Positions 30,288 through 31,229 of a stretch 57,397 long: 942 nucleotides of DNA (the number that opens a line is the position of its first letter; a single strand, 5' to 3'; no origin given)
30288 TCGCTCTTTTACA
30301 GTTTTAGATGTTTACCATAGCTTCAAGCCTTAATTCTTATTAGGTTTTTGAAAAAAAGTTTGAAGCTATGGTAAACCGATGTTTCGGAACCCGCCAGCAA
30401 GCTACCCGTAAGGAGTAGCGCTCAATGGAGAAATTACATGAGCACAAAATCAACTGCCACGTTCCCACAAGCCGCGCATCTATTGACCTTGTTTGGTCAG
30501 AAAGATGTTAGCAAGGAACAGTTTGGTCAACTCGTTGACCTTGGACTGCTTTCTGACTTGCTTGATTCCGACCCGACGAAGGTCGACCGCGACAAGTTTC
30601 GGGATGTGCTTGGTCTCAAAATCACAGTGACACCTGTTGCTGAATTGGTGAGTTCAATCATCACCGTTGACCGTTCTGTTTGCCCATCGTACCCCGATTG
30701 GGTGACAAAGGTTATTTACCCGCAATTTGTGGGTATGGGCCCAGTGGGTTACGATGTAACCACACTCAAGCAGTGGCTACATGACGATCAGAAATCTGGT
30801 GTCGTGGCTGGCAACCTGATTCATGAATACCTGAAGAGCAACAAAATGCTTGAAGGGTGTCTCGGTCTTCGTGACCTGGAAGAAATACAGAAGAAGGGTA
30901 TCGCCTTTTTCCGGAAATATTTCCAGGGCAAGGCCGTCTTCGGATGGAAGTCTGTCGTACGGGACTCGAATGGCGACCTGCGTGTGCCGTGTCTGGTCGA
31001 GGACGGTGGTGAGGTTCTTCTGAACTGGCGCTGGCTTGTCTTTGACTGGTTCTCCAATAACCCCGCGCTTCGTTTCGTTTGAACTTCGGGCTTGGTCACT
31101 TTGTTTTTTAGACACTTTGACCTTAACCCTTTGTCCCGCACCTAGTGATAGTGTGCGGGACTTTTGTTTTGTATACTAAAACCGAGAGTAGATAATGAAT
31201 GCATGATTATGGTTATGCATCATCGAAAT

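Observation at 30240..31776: RT-less satellite DGR cassette with its own distinct template repeat, about 19 kb from the only reverse transcriptase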

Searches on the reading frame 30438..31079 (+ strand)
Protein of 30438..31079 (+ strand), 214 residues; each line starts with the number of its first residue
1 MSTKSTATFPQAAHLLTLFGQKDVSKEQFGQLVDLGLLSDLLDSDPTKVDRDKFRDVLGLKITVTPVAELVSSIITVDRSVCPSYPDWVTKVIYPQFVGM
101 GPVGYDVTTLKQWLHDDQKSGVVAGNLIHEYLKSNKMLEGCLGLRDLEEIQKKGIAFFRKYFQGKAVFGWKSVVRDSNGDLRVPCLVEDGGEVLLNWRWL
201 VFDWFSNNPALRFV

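Call 10: search_protein_families(library=pfam, proteins=[window:30438-31079:+], max_evalue=0.01)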
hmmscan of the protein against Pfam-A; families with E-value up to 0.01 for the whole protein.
window:30438-31079:+ (214 aa): 0 families

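Call 14: find_homologous_proteins(query=window:30438-31079:+)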
Query window:30438-31079:+ (214 aa): 212 proteins with E <= 0.001 among 624 candidates; the best 120 are listed.
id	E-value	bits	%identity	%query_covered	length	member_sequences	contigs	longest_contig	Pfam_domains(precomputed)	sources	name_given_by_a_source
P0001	7.9e-142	488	100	100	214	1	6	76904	-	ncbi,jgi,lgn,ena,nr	ncbi:TPA: hypothetical protein DEP94_02490 [Candidatus Nomurabacteria bacterium]|nr:hypothetical pro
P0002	3.6e-78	280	63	100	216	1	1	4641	-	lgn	-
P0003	4.5e-60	221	55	100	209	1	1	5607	-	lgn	-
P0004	2.1e-58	216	68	65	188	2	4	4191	-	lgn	-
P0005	7.2e-58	214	65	67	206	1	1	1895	-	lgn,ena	-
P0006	8.2e-57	211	51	98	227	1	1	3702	-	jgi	jgi:hypothetical protein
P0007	1.0e-56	210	61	69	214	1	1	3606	-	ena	-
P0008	1.1e-56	210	64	68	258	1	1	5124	-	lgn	-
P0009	4.6e-56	208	59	77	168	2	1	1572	-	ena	-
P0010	5.4e-56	208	65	66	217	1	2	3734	-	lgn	-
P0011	4.7e-55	205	53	98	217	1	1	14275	-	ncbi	-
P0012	7.2e-55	204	50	98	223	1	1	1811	-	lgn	-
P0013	1.3e-54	203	58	77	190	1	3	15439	-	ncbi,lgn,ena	-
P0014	1.4e-54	203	61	70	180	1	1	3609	-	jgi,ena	-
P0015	2.9e-54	202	51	98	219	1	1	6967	-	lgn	-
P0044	1.5e-50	190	57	73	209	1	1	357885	-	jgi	jgi:hypothetical protein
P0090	1.4e-47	180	55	73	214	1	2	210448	-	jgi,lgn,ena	-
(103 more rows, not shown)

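Call 16: find_encoding_contigs(protein=P0001, flank=10000, max_places=6)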
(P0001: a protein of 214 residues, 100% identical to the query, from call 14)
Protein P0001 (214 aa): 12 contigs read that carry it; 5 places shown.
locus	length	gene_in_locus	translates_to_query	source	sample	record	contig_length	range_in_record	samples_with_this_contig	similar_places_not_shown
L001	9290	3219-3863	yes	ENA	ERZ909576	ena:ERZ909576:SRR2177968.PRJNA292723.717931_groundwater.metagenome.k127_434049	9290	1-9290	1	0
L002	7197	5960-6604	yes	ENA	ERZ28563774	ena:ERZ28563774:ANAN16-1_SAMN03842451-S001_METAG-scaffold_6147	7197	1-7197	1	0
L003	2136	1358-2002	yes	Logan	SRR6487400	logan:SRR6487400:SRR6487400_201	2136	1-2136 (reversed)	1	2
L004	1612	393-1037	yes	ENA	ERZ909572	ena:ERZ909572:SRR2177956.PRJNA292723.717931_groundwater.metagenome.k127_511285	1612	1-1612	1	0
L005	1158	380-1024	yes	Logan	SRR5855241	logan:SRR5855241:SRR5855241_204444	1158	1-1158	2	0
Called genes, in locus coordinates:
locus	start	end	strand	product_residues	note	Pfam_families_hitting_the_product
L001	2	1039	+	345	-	?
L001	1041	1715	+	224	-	-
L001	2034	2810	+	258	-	PF04402:SIMPL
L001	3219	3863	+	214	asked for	-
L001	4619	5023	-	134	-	-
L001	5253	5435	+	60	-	PF00584:SecE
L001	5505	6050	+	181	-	PF02357:NusG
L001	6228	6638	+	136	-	PF03946:Ribosomal_L11_N, PF00298:Ribosomal_L11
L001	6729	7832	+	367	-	PF06559:DCD_N, PF22769:DCD, PF22569:DCD_C, PF22769:DCD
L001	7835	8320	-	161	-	PF00186:DHFR_1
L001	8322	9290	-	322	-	?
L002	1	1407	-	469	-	?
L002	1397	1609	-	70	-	-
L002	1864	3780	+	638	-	PF07719:TPR_2 (faint), PF13181:TPR_8 (faint), PF13431:TPR_17 (faint), PF13432:TPR_16 (faint), PF25063:ARM_TT21_C (faint), PF13428:TPR_14 (faint), PF23914:TPR_CcmH_CycH (faint), PF14559:TPR_19 (weak)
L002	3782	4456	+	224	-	-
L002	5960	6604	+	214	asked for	-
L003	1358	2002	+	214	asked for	-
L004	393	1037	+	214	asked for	-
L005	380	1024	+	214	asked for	-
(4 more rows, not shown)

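Call 17: find_encoding_contigs(protein=P0044, flank=10000, max_places=2)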
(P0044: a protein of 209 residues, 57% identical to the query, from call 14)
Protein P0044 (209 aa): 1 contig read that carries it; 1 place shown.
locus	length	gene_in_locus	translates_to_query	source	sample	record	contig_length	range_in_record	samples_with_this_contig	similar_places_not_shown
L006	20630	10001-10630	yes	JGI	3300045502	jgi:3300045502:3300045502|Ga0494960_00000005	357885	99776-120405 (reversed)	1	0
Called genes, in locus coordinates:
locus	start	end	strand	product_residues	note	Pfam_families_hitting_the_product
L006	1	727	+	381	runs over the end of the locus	PF01098:FTSW_RODA_SPOVE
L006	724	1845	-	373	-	PF13477:Glyco_trans_4_2, PF13439:Glyco_transf_4, PF13579:Glyco_trans_4_4, PF20706:GT4-conflict (weak), PF00534:Glycos_transf_1, PF13692:Glyco_trans_1_4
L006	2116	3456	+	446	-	PF02397:Bac_transf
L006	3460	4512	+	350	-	PF01073:3Beta_HSD, PF01370:Epimerase, PF07993:NAD_binding_4 (weak)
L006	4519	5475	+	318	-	PF01073:3Beta_HSD, PF01370:Epimerase, PF02719:Polysacc_synt_2, PF04321:RmlD_sub_bind, PF05368:NmrA (weak), PF13460:NAD_binding_10 (weak), PF16363:GDP_Man_Dehyd, PF07993:NAD_binding_4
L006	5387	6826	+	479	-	PF21760:SecD_1st, PF22599:SecDF_P1_head, PF03176:MMPL, PF02355:SecD_SecF_C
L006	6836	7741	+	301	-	PF07549:Sec_GG (weak), PF02355:SecD_SecF_C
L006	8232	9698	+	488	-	PF13365:Trypsin_2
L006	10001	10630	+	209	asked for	-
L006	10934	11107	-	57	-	-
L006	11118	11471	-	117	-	PF22296:bAvd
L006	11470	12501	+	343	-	PF00078:RVT_1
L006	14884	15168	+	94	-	-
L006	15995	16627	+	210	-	PF06790:UPF0259 (weak), PF25231:DUF7847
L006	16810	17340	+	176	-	-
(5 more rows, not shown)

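Call 18: find_encoding_contigs(protein=P0090, flank=10000, max_places=2)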
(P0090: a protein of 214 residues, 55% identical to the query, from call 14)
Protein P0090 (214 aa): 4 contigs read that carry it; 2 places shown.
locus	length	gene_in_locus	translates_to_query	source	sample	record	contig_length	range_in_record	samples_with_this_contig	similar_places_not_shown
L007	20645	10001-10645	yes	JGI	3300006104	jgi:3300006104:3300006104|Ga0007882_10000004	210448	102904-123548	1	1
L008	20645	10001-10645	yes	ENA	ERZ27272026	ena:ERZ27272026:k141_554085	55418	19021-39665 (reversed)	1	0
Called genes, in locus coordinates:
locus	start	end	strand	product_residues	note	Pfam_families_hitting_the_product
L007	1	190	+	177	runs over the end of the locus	PF00347:Ribosomal_L6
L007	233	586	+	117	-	PF00861:Ribosomal_L18p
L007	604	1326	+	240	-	PF00333:Ribosomal_S5, PF03719:Ribosomal_S5_C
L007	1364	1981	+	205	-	PF00828:Ribosomal_L27A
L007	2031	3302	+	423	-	PF00344:SecY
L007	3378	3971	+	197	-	PF00406:ADK, PF13207:AAA_17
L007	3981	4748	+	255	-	PF00557:Peptidase_M24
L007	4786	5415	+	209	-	PF00334:NDK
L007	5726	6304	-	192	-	-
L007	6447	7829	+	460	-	PF00753:Lactamase_B, PF23023:Anti-Pycsar_Apyc1, PF12706:Lactamase_B_2 (weak), PF16661:Lactamase_B_6, PF10996:Beta-Casp, PF07521:RMMBL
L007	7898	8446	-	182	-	-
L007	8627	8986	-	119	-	PF00453:Ribosomal_L20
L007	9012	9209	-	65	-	PF01632:Ribosomal_L35p (weak)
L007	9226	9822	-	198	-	PF05198:IF3_N, PF00707:IF3_C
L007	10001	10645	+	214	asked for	-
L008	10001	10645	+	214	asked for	-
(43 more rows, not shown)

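Call 19: list_cluster_members(proteins=[window:30438-31079:+, window:48055-49734:+, window:50758-51576:+, window:50330-50725:-])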
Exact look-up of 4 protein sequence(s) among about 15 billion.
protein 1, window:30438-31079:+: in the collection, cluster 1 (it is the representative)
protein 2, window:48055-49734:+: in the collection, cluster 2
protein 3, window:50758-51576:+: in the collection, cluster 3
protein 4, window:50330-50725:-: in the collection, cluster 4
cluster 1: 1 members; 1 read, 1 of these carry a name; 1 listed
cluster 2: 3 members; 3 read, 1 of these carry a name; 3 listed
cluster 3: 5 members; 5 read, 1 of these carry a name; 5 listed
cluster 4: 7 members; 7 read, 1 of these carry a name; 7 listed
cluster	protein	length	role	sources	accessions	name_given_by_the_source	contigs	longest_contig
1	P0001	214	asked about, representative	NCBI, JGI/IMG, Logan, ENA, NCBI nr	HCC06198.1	TPA: hypothetical protein DEP94_02490 [Candidatus Nomurabacteria bacterium] | hypothetical protein [Candidatus Nomurabacteria bacterium]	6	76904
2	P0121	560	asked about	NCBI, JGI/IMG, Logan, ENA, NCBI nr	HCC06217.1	TPA: hypothetical protein DEP94_02585 [Candidatus Nomurabacteria bacterium] | hypothetical protein [Candidatus Nomurabacteria bacterium]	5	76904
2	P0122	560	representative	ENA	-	-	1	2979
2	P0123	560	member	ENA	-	-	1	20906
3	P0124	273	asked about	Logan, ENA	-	-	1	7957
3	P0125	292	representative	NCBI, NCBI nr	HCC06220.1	TPA: hypothetical protein DEP94_02600 [Candidatus Nomurabacteria bacterium] | hypothetical protein [Candidatus Nomurabacteria bacterium]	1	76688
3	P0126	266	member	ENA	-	-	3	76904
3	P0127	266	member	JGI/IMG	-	-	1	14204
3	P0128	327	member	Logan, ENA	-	-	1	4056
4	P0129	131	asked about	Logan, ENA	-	-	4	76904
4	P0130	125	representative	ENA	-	-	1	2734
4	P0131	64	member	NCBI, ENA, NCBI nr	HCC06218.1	TPA: hypothetical protein DEP94_02590 [Candidatus Nomurabacteria bacterium] | hypothetical protein [Candidatus Nomurabacteria bacterium]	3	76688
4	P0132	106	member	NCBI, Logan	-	-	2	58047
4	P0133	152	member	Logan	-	-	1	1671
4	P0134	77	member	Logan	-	-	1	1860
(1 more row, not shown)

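Call 24: find_encoding_contigs(protein=P0123, flank=10000, max_places=3)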
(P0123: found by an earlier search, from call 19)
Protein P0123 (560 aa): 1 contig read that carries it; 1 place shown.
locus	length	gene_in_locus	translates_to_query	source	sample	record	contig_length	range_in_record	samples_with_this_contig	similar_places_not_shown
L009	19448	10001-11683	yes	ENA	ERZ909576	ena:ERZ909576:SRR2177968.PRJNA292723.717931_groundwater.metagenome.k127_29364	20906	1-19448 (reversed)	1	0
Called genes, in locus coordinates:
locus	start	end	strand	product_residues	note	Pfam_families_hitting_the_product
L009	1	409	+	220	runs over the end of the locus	PF02223:Thymidylate_kin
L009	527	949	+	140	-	PF00692:dUTPase, PF22769:DCD (weak)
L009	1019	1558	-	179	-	-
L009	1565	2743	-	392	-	PF13175:AAA_15 (faint), PF02463:SMC_N, PF13304:AAA_21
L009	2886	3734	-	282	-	PF00763:THF_DHG_CYH, PF02882:THF_DHG_CYH_C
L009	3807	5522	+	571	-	PF03485:Arg_tRNA_synt_N, PF00750:tRNA-synt_1d, PF05746:DALR_1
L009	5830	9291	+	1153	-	PF00133:tRNA-synt_1, PF09334:tRNA-synt_1g (faint), PF00300:His_Phos_1, PF00133:tRNA-synt_1, PF08264:Anticodon_1, PF19302:DUF5915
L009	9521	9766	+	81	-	PF15919:HicB_lk_antitox (weak)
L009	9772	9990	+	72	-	PF07927:HicA_toxin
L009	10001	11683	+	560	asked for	PF14284:PcfJ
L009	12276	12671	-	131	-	PF22296:bAvd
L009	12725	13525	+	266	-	PF00078:RVT_1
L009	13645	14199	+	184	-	PF11967:RecO_N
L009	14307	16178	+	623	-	-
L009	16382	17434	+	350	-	PF01594:AI-2E_transport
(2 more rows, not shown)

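Call 25: find_encoding_contigs(protein=P0122, flank=10000, max_places=3)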
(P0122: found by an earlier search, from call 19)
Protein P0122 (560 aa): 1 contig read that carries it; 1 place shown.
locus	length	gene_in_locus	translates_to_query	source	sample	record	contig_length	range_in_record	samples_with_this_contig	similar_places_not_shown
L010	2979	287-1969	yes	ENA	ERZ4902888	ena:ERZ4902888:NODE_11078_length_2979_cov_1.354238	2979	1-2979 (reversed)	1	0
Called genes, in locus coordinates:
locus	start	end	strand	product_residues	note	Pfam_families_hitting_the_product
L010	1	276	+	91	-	?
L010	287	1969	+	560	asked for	PF14284:PcfJ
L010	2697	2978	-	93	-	?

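Call 49: find_related_loci(query=A8, collection=genome_contigs, flank=6000)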
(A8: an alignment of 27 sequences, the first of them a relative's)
Query A8 (214 aa) in genome_contigs; peptide patterns used: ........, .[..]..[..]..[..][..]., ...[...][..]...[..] (x = any residue, [..] = any of these).
220 stretches matched a pattern; 55 encode a relative of the query (tblastn E <= 1e-3); 55 distinct loci.
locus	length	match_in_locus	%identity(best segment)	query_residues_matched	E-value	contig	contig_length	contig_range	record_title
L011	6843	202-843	53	5-214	3e-61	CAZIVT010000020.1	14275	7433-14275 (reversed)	MAG TPA_asm: uncultured Candidatus Saccharibacteria bacterium isolate SRP300315_co1_71 genome assembly, contig: NODE_189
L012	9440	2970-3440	58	60-212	2e-55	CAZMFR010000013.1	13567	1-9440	MAG TPA_asm: uncultured Candidatus Saccharibacteria bacterium isolate binchicken_co3_593 genome assembly, contig: NODE_1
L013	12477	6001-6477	56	58-214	3e-55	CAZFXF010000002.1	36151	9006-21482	MAG TPA_asm: uncultured Candidatus Saccharibacteria bacterium isolate SRP278252_co2_127 genome assembly, contig: NODE_22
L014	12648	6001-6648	45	2-212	2e-55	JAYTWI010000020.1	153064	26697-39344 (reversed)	MAG: Candidatus Moraniibacteriota bacterium isolate GFS_5782 GFS_5782_19, whole genome shotgun sequence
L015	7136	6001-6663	45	1-214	3e-54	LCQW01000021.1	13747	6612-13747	MAG: Candidatus Kaiserbacteria bacterium GW2011_GWA2_52_12 UY67_C0021, whole genome shotgun sequence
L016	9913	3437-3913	57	58-214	2e-54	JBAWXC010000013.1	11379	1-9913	MAG: Candidatus Taylorbacteria bacterium isolate ELA053 MAG053_13, whole genome shotgun sequence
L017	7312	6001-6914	55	59-214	5e-54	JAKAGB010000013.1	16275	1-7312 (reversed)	MAG: bacterium isolate WY2.bin141 NODE_5123_length_16275_cov_3.585398, whole genome shotgun sequence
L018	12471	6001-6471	54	60-214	7e-53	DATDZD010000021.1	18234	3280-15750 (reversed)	MAG TPA_asm: Candidatus Paceibacterota bacterium isolate SMAG_U8183 k141_253837, whole genome shotgun sequence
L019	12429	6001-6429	55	71-214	2e-52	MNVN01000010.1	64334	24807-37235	MAG: Candidatus Nomurabacteria bacterium CG1_02_43_90 cg1_0.2_scaffold_196_c, whole genome shotgun sequence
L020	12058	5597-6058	54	61-214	1e-52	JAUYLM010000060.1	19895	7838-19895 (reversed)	MAG: bacterium isolate C24_metabat.bin.35 C24_k141_241065, whole genome shotgun sequence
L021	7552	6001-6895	57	72-214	4e-52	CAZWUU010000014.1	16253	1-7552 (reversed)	MAG TPA_asm: uncultured Candidatus Saccharibacteria bacterium isolate SRP300315_co1_24 genome assembly, contig: NODE_163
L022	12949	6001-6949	55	60-214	4e-51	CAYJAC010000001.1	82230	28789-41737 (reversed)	MAG TPA_asm: uncultured Candidatus Saccharibacteria bacterium isolate ERP123247_co1_236 genome assembly, contig: NODE_12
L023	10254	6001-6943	55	71-214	3e-51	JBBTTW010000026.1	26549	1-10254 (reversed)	MAG: Patescibacteria group bacterium isolate H51-bin112_1 H51_bin112_1_000000000026, whole genome shotgun sequence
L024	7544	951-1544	46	22-213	2e-50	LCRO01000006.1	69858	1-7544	MAG: Candidatus Adlerbacteria bacterium GW2011_GWA1_54_10 UY83_C0006, whole genome shotgun sequence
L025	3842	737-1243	50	48-214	2e-50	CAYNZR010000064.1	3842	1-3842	MAG TPA_asm: uncultured Candidatus Saccharibacteria bacterium isolate SRP278252_co1_103 genome assembly, contig: NODE_49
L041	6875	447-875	55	71-212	1e-46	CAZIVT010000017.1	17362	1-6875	MAG TPA_asm: uncultured Candidatus Saccharibacteria bacterium isolate SRP300315_co1_71 genome assembly, contig: NODE_150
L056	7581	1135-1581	53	71-214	6e-39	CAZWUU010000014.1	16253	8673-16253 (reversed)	MAG TPA_asm: uncultured Candidatus Saccharibacteria bacterium isolate SRP300315_co1_24 genome assembly, contig: NODE_163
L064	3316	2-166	56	158-212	2e-12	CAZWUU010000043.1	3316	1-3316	MAG TPA_asm: uncultured Candidatus Saccharibacteria bacterium isolate SRP300315_co1_24 genome assembly, contig: NODE_123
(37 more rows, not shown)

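Call 60: find_related_loci(query=P0125, collection=metagenome_contigs, flank=4000)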
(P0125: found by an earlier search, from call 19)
Query P0125 (292 aa) in metagenome_contigs; peptide patterns used: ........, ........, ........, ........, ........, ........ (x = any residue, [..] = any of these).
148 stretches matched a pattern; 42 encode a relative of the query (tblastn E <= 1e-3); 42 distinct loci.
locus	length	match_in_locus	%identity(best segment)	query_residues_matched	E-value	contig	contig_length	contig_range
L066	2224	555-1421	89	1-289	0e+0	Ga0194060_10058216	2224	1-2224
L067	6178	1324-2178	72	1-285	1e-140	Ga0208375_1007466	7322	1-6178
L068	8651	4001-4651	74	76-292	4e-105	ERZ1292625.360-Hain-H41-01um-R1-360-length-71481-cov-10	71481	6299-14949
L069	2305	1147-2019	44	1-285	4e-76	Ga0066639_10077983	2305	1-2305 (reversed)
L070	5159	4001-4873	44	1-285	3e-74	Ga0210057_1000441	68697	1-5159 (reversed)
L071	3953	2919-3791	44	1-285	2e-74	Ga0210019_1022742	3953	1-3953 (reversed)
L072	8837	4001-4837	45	17-289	9e-73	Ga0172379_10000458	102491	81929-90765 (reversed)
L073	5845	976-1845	43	2-285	1e-72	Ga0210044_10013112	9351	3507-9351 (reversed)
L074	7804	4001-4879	43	2-285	8e-71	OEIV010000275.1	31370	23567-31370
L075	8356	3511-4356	45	10-285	5e-71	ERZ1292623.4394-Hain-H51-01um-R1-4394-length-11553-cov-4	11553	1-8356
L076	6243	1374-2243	42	2-285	1e-70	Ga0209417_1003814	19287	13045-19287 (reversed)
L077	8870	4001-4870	42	2-285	1e-70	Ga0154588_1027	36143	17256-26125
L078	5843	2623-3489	37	10-289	1e-54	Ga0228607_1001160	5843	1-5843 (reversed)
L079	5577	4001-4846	38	13-285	3e-52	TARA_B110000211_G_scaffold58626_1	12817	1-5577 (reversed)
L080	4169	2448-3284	37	13-282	3e-52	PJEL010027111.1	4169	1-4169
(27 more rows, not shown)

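Call 65: search_solved_structures(query=A8, max_evalue=1)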
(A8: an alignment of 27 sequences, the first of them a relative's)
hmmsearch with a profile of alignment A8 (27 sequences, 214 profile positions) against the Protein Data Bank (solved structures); distinct sequences matched with E-value up to 1: 1.
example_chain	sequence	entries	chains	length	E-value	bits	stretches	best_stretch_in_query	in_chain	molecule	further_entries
2a3v_A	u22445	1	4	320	0.89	12.3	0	102-148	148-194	site-specific recombinase IntI4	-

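Call 66: search_protein_families(library=ncbifam, proteins=[window:30438-31079:+, P0125], max_evalue=0.01)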
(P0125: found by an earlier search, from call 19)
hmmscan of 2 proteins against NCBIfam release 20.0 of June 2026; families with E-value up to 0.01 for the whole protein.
window:30438-31079:+ (214 aa): 0 families

P0125 (292 aa): 6 families
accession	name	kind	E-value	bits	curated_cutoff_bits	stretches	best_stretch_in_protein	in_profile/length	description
TIGR04416.1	group_II_RT_mat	equivalog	1.3e-30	106.8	300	1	35-276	24-272/353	group II intron reverse transcriptase/maturase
NF041747.1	Drt3a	equivalog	1.1e-19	71.1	200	1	136-261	109-241/412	antiviral reverse transcriptase Drt3a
NF038233.2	retron_St85_RT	exception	4e-15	55.8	235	1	132-273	83-232/289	retron St85 family RNA-directed DNA polymerase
NF041746.1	Drt2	equivalog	4.2e-11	42.7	390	1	183-260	222-301/416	antiviral reverse transcriptase Drt2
NF041749.1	Drt4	equivalog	1.9e-05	23.8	450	1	183-258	193-267/489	antiviral reverse transcriptase Drt4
NF041750.1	Drt5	equivalog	9.1e-05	21.6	550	1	114-254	102-247/484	antiviral reverse transcriptase Drt5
